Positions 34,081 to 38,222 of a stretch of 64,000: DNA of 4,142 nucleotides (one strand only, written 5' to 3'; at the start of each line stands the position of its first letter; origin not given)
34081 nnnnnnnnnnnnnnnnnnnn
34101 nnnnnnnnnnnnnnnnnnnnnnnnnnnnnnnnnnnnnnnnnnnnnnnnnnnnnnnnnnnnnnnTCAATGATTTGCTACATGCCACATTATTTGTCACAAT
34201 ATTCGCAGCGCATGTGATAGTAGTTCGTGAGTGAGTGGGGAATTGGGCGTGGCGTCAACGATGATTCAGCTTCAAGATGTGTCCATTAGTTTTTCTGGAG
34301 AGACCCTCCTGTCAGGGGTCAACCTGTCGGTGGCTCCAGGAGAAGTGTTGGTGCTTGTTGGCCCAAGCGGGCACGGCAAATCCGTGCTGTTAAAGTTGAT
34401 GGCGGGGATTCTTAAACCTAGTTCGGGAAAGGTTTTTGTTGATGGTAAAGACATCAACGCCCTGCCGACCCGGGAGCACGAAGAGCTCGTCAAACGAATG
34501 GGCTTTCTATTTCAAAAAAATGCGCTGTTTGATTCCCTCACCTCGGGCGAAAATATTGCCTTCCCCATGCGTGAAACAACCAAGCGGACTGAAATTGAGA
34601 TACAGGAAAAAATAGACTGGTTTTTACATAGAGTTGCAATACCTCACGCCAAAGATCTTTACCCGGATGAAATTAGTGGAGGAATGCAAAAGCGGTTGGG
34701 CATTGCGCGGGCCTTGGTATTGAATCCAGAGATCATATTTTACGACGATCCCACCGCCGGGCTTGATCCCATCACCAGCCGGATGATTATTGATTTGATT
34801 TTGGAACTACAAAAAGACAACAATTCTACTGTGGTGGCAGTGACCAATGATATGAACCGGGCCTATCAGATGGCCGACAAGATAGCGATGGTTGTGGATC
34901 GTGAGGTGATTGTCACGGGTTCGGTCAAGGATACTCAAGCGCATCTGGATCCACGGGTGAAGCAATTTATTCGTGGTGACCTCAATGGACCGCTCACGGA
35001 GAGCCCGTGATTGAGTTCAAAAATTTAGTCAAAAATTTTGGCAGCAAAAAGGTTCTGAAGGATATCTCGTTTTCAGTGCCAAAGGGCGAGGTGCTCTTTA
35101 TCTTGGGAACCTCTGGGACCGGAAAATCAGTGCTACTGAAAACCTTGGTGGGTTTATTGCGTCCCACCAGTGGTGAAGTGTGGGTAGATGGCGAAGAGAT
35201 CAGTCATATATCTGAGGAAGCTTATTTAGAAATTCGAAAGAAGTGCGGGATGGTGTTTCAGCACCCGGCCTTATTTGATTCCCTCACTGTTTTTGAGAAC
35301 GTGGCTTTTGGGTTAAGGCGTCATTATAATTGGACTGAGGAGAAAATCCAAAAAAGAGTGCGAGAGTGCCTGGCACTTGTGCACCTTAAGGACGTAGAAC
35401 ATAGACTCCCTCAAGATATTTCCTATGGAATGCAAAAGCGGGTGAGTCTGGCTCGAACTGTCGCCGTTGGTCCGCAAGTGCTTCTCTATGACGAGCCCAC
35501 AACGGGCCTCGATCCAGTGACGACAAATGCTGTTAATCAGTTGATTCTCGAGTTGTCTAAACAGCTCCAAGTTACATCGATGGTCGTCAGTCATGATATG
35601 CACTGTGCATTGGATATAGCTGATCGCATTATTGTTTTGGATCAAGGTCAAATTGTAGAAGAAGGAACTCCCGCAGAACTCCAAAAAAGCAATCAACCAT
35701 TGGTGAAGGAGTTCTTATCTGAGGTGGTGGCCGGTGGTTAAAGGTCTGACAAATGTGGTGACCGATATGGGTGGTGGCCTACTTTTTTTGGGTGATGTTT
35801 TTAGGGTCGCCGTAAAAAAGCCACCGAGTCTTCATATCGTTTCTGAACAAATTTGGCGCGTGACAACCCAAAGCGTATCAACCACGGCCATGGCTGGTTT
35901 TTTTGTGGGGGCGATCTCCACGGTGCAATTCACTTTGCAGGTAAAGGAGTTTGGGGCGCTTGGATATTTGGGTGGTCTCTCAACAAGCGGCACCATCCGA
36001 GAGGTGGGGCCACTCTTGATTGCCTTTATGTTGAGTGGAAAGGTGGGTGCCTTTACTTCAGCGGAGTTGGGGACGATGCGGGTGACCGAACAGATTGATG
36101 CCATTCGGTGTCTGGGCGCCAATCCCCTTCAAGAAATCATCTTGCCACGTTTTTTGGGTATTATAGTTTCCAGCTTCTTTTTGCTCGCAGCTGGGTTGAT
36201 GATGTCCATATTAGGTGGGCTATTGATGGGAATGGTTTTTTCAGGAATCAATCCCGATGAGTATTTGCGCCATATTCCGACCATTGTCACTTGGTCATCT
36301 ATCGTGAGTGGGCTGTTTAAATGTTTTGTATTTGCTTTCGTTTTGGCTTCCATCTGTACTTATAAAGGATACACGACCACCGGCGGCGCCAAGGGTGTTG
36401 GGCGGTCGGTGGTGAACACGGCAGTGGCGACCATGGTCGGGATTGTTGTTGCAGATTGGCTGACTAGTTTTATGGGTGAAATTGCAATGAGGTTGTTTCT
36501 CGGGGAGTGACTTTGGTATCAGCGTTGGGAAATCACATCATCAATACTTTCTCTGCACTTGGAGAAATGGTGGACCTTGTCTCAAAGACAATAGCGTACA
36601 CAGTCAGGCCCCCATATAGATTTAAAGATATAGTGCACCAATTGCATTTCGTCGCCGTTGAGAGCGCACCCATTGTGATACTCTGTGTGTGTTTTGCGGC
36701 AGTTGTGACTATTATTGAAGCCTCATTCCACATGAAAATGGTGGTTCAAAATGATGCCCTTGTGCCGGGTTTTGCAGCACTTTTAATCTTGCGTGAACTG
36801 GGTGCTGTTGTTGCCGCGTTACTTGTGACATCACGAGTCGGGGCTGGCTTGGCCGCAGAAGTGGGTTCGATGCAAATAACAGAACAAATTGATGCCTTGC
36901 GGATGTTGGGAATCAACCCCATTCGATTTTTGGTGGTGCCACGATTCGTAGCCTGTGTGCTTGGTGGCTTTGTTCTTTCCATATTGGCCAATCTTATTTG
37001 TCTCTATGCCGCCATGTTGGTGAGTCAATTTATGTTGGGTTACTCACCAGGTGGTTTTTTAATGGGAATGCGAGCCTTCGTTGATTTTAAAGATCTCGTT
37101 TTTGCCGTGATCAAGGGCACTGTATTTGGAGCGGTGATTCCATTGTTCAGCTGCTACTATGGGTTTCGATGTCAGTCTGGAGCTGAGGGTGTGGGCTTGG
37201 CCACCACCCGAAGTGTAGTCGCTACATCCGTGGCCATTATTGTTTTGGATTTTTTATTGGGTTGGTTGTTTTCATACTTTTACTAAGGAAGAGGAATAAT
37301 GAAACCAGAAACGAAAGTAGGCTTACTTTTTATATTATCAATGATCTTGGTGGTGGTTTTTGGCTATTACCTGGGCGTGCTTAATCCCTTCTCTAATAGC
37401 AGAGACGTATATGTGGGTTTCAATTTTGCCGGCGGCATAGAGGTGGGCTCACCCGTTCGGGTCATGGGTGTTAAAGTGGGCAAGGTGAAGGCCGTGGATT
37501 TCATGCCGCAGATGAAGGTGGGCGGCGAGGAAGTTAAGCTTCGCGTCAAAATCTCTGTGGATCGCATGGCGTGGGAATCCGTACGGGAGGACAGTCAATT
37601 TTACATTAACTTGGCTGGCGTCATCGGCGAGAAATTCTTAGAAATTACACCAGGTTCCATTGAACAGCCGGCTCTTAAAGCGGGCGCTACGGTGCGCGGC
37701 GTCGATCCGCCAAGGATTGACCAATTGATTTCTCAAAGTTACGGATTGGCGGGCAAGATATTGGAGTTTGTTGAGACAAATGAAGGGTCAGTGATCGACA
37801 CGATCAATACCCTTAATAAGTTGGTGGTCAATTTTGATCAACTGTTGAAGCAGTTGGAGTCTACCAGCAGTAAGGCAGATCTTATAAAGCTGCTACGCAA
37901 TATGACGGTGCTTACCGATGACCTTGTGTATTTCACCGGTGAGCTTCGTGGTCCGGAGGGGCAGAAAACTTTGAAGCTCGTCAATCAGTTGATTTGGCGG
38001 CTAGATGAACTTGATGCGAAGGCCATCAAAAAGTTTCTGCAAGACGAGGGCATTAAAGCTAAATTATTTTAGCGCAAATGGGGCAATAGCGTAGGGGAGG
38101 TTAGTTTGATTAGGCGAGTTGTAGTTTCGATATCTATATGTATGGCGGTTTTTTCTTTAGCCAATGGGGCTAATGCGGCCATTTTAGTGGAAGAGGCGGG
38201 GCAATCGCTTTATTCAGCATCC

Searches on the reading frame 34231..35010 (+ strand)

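Call 66: search_protein_families(library=pfam, proteins=[window:34231-35010:+], max_evalue=0.00001)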
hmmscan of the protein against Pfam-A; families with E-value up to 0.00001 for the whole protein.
window:34231-35010:+ (259 aa): 2 families
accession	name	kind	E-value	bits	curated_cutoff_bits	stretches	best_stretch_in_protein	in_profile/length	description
PF00005.33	ABC_tran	-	8.2e-34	117.6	25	1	27-176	1-137/137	ABC transporter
PF13304.12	AAA_21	-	4.7e-06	27.3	27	0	104-205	190-297/304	AAA domain, putative AbiEii toxin, Type IV TA system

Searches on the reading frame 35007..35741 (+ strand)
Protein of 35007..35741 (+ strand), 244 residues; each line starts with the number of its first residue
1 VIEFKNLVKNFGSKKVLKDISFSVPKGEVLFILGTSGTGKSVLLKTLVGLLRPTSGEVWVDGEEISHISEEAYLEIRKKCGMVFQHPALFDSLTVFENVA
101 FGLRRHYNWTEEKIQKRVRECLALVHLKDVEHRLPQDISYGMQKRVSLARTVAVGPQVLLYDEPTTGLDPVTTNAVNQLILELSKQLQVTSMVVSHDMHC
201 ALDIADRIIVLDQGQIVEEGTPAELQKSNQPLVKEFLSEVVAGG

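Call 66: search_protein_families(library=pfam, proteins=[window:35007-35741:+], max_evalue=0.00001)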
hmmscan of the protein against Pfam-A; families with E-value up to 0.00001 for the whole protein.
window:35007-35741:+ (244 aa): 1 family
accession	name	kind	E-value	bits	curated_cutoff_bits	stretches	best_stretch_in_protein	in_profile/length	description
PF00005.33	ABC_tran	-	9.9e-37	127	25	1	17-166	1-137/137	ABC transporter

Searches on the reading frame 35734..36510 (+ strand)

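Call 66: search_protein_families(library=pfam, proteins=[window:35734-36510:+], max_evalue=0.00001)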
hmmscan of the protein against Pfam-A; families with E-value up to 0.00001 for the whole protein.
window:35734-36510:+ (258 aa): 1 family
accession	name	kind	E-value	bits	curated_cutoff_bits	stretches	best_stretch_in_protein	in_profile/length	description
PF02405.21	MlaE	-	4.9e-60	203.2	22.5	1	37-245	2-210/212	Permease MlaE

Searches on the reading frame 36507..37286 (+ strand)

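Call 66: search_protein_families(library=pfam, proteins=[window:36507-37286:+], max_evalue=0.00001)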
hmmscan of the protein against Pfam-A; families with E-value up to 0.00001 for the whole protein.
window:36507-37286:+ (259 aa): 1 family
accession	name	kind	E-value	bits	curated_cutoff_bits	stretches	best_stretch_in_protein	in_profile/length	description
PF02405.21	MlaE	-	9.5e-63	212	22.5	1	42-253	1-211/212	Permease MlaE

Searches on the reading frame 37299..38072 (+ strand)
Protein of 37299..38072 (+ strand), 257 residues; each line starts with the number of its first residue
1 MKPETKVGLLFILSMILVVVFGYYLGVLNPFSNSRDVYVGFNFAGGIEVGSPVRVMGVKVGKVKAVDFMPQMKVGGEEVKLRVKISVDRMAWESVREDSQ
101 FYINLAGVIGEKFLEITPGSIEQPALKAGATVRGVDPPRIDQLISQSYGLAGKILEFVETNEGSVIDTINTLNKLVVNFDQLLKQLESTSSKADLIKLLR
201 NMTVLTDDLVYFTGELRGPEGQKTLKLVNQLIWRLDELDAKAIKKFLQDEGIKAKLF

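Call 67: search_protein_families(library=pfam, proteins=[window:37299-38072:+], max_evalue=0.00001)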
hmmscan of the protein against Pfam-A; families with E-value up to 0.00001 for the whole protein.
window:37299-38072:+ (257 aa): 1 family
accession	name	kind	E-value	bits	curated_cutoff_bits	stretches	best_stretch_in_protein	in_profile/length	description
PF02470.25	MlaD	-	1.9e-16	60.5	25.1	1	35-119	3-81/81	MlaD protein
